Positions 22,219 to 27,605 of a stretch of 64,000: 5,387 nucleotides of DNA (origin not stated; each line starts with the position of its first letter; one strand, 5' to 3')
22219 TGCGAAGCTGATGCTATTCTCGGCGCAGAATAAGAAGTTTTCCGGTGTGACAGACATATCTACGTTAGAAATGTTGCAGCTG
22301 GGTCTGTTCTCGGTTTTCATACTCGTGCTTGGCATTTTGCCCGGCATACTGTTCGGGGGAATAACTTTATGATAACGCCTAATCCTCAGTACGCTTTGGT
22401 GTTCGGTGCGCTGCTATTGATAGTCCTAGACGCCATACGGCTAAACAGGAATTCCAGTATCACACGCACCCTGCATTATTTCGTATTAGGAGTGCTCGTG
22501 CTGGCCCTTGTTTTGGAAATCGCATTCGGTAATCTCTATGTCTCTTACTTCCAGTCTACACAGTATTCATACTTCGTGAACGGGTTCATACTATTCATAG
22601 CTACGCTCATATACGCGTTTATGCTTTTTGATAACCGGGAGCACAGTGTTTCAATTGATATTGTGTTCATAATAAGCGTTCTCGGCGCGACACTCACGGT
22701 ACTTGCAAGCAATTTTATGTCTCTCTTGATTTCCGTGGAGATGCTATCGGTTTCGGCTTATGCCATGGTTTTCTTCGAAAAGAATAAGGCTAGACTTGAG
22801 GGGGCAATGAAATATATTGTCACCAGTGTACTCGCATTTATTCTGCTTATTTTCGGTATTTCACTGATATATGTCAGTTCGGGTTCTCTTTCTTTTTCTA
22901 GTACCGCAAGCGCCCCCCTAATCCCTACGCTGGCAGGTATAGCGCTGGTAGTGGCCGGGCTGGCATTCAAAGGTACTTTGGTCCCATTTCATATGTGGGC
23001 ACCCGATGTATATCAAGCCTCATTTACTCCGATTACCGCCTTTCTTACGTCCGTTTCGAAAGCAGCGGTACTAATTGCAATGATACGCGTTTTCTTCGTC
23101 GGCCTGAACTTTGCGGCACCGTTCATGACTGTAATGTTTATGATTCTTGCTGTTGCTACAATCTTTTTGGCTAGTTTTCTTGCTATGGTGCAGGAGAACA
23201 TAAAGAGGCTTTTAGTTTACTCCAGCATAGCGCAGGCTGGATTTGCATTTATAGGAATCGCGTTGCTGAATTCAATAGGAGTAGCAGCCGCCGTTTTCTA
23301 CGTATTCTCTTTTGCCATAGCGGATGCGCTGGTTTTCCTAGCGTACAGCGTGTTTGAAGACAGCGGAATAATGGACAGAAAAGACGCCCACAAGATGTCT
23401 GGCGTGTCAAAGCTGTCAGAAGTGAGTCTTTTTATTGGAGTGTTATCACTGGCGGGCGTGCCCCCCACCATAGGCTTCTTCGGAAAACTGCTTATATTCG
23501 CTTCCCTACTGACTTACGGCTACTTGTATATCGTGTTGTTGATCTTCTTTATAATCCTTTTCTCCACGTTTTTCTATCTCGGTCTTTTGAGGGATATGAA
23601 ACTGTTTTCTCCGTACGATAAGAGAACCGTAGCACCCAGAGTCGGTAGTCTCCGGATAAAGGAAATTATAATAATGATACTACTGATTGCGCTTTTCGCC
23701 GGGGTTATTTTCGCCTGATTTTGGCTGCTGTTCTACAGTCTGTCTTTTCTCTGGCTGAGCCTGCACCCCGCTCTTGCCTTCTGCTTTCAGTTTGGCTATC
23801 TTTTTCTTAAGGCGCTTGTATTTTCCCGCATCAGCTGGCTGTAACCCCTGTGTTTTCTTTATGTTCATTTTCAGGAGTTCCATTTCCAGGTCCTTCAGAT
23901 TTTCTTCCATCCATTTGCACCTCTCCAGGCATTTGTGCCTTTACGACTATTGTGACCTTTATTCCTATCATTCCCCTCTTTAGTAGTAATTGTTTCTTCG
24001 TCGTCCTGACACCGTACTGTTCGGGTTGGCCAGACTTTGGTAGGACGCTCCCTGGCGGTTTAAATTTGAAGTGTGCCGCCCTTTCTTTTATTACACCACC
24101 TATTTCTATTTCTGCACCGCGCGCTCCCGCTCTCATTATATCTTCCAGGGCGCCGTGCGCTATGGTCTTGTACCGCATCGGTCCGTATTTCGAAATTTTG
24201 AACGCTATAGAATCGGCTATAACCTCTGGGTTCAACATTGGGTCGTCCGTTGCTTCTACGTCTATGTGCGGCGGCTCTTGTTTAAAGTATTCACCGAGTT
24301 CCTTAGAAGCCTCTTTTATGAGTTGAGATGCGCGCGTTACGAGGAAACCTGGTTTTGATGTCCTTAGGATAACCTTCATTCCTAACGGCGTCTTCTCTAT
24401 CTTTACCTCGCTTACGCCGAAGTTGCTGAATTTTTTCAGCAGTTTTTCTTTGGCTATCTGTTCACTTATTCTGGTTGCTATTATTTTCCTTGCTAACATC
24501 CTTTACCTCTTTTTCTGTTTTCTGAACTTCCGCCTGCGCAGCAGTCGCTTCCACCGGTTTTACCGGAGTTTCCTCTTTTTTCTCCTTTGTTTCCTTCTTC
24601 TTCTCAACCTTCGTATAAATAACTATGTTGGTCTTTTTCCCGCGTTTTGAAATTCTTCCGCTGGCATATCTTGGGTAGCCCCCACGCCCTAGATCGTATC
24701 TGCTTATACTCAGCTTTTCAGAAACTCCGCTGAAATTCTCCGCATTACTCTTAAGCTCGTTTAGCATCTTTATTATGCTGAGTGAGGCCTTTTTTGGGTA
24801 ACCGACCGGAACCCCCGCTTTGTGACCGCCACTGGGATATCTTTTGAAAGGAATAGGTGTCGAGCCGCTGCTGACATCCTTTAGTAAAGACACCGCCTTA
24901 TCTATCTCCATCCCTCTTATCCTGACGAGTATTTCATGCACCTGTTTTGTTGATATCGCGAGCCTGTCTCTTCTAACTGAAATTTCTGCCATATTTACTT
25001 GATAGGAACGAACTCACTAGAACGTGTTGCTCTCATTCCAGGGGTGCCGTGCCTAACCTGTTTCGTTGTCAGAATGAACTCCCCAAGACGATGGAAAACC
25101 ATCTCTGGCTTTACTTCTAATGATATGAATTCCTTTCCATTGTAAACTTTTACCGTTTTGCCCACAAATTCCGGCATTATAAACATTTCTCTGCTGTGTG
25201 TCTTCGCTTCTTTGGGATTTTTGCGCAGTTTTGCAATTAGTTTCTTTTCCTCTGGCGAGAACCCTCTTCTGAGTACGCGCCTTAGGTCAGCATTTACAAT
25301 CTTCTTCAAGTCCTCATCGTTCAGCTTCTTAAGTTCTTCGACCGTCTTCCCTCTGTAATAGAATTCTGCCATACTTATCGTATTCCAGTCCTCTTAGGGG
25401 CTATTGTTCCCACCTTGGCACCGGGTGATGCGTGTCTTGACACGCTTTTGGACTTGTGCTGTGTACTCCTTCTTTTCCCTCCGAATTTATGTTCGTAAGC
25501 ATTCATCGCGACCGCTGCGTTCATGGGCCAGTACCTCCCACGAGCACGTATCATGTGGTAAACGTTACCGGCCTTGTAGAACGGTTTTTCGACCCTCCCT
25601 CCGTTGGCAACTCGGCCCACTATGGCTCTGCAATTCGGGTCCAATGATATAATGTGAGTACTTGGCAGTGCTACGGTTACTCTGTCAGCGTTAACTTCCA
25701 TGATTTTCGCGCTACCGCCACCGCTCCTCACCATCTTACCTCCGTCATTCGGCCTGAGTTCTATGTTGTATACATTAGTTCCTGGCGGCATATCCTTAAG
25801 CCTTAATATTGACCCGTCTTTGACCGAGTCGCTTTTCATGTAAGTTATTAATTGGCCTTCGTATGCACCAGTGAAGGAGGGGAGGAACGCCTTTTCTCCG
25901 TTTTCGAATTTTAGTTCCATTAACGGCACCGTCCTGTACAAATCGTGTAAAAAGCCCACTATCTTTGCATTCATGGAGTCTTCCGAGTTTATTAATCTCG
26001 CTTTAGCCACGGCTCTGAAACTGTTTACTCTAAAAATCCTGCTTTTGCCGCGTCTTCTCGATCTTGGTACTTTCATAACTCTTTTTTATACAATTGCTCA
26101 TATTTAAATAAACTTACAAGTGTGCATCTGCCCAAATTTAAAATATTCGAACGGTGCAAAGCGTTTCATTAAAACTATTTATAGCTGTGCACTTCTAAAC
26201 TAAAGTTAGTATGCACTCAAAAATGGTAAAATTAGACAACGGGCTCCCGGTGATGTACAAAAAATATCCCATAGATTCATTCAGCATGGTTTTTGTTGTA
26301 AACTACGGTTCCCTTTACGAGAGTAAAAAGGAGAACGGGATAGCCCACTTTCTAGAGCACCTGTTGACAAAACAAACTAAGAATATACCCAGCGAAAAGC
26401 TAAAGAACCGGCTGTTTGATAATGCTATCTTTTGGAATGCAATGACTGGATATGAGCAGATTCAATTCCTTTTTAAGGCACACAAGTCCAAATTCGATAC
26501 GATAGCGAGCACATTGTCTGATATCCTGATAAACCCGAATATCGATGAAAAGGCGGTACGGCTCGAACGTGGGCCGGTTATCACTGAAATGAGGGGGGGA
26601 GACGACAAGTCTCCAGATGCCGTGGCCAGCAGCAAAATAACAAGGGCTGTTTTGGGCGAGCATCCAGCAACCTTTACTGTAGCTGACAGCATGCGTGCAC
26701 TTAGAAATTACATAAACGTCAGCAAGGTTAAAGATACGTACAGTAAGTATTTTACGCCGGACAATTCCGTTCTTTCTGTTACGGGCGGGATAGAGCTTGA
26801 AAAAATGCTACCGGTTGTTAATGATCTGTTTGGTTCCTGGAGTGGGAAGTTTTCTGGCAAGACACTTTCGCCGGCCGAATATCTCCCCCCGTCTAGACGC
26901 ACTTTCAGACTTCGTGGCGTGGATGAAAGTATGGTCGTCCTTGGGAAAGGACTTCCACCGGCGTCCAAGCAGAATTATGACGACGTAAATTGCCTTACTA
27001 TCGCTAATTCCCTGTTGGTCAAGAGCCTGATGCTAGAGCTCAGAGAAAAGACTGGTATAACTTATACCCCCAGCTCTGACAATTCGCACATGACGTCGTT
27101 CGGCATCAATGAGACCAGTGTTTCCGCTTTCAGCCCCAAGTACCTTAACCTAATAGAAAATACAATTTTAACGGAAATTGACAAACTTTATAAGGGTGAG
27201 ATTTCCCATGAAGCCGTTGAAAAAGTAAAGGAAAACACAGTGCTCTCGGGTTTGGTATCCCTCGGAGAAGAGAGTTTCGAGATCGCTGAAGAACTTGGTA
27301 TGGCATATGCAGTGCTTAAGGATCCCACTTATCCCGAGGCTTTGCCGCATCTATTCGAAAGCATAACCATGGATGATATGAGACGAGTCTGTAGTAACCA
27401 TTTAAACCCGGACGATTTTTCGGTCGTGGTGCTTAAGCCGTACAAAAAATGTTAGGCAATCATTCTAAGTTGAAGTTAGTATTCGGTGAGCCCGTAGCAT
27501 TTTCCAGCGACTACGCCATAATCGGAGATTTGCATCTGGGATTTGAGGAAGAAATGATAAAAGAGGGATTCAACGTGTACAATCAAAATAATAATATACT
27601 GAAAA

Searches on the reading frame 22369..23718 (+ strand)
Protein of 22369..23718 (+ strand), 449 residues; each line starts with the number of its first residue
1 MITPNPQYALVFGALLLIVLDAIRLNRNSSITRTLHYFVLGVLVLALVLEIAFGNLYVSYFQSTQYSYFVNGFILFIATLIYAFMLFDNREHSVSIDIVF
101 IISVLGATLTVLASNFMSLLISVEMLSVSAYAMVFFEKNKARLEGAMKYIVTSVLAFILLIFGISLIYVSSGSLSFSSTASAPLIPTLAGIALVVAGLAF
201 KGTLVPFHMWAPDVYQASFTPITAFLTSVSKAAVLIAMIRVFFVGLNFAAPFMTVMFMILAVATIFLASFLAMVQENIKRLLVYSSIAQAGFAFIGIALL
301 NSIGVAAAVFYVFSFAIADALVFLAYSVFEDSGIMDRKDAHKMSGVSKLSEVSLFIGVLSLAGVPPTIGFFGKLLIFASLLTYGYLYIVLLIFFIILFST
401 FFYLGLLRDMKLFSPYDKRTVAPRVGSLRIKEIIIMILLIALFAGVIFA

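Call 16: search_protein_families(library=pfam, proteins=[window:22369-23718:+], max_evalue=0.01)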
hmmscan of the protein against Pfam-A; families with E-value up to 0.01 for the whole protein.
window:22369-23718:+ (449 aa): 1 family
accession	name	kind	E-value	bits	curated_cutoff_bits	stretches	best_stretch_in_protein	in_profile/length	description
PF00361.26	Proton_antipo_M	-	6e-52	177.1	21.5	1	113-398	1-293/294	NADH:quinone oxidoreductase/Mrp antiporter, TM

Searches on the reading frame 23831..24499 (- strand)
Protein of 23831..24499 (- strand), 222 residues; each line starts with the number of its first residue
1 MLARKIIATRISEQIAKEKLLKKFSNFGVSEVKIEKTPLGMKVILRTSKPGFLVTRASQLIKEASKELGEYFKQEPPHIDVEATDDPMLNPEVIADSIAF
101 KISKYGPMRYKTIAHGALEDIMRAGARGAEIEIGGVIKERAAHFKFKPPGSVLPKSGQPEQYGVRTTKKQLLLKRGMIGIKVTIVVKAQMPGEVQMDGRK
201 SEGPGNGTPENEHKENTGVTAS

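Call 16: search_protein_families(library=pfam, proteins=[window:23831-24499:-], max_evalue=0.01)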
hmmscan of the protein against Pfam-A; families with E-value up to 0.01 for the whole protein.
window:23831-24499:- (222 aa): 2 families
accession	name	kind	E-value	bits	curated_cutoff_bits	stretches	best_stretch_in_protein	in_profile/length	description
PF00189.25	Ribosomal_S3_C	-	5.1e-10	40.2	34.1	1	108-184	9-83/83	Ribosomal protein S3, C-terminal domain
PF07650.23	KH_2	-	1.8e-05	24.9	22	1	19-82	5-69/78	KH domain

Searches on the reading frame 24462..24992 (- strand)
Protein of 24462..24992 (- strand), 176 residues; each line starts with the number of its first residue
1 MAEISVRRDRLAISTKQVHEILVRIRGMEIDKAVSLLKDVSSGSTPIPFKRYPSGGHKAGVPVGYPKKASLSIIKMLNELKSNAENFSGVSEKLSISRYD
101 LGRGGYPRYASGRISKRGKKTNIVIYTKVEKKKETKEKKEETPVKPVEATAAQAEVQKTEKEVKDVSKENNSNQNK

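Call 16: search_protein_families(library=pfam, proteins=[window:24462-24992:-], max_evalue=0.01)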
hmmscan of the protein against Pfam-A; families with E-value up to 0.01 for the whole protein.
window:24462-24992:- (176 aa): 1 family
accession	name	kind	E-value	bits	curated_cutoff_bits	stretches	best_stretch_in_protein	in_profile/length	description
PF00237.24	Ribosomal_L22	-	6.2e-08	33.2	28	1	8-107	3-78/104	Ribosomal protein L22p/L17e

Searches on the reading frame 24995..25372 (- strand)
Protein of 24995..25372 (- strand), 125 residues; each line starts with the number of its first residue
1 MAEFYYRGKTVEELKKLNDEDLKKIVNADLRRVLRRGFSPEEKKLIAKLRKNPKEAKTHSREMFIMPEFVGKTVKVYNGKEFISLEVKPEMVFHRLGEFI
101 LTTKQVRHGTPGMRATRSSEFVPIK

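Call 16: search_protein_families(library=pfam, proteins=[window:24995-25372:-], max_evalue=0.01)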
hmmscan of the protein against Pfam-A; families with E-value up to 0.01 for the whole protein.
window:24995-25372:- (125 aa): 1 family
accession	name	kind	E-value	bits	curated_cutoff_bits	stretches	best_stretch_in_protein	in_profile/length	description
PF00203.26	Ribosomal_S19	-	1e-24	86.6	27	1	34-108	3-81/81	Ribosomal protein S19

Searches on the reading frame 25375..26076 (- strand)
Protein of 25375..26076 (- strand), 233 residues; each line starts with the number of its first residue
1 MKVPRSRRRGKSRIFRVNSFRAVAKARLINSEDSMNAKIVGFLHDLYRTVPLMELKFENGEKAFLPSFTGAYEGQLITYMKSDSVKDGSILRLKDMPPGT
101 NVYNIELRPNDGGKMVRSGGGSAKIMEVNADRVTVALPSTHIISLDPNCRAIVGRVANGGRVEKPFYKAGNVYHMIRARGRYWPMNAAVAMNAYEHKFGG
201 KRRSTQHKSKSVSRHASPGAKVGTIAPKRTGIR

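Call 16: search_protein_families(library=pfam, proteins=[window:25375-26076:-], max_evalue=0.01)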
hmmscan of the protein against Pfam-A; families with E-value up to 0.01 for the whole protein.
window:25375-26076:- (233 aa): 1 family
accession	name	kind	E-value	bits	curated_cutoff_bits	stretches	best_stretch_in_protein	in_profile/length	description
PF03947.24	Ribosomal_L2_C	-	1.9e-34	118.9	33.7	1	87-213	2-123/126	Ribosomal Proteins L2, C-terminal domain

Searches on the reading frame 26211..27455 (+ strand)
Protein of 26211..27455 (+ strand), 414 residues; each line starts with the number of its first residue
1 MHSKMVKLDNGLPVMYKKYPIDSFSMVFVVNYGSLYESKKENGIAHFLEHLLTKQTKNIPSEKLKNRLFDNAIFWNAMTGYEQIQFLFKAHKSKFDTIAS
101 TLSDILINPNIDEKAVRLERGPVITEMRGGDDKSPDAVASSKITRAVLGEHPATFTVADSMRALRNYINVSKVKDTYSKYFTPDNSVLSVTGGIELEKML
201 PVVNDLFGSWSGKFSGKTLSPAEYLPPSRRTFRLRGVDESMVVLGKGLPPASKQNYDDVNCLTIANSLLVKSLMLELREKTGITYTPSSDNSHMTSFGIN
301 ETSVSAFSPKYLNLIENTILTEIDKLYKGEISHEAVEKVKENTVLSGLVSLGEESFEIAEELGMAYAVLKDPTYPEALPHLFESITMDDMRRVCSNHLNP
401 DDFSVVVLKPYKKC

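Call 46: search_protein_families(library=pfam, proteins=[window:26211-27455:+], max_evalue=0.01)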
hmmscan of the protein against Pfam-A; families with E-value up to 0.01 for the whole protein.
window:26211-27455:+ (414 aa): 2 families
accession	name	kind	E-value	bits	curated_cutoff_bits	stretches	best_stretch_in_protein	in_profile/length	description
PF05193.26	Peptidase_M16_C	-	8.7e-23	81.6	23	1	168-342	2-180/181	Peptidase M16 inactive domain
PF00675.25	Peptidase_M16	-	7.2e-21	75.1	22.3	1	23-149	12-137/149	Insulinase (Peptidase family M16)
